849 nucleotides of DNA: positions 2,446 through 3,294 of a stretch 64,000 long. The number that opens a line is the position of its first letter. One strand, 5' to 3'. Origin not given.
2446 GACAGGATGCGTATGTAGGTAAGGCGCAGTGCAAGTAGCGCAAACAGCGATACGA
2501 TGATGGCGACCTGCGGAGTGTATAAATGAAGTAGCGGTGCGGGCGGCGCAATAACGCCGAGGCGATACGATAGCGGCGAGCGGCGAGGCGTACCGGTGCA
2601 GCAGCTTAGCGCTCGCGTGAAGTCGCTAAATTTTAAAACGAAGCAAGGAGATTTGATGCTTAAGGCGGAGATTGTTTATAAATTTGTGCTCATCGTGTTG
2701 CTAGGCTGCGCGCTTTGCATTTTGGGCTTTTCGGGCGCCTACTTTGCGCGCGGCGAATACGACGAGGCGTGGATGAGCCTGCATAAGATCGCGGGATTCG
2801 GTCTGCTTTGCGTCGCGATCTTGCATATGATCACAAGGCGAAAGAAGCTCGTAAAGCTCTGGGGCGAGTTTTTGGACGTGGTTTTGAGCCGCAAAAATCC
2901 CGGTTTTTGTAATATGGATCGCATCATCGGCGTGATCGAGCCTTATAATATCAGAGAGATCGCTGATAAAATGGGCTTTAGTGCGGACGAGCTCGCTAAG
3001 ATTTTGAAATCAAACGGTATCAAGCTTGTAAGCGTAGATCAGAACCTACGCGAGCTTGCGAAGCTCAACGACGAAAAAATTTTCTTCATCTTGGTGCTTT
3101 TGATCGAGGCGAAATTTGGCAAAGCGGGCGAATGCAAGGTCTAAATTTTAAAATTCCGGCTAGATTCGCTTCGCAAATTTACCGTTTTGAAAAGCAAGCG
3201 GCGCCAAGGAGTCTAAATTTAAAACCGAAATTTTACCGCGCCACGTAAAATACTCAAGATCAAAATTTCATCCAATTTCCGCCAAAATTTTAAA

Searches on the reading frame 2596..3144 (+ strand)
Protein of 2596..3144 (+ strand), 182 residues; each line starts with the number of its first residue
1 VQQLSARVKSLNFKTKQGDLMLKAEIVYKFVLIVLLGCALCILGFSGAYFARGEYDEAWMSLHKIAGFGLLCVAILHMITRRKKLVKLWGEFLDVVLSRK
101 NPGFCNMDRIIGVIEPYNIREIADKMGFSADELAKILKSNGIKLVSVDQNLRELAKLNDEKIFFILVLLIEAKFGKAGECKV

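Call 42: search_protein_families(library=pfam, proteins=[window:2596-3144:+], max_evalue=1)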
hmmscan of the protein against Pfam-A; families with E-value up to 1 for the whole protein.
window:2596-3144:+ (182 aa): 3 families
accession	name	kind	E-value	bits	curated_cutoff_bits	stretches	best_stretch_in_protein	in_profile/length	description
PF14358.11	DUF4405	-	0.0033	18.3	26.7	1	45-79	15-63/66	Domain of unknown function (DUF4405)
PF04760.21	IF2_N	-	0.0035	17.5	25.3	1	118-151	5-38/53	Translation initiation factor IF-2, N-terminal region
PF01292.26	Ni_hydr_CYTB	-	0.015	15.6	30.1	1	32-81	12-62/179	Prokaryotic cytochrome b561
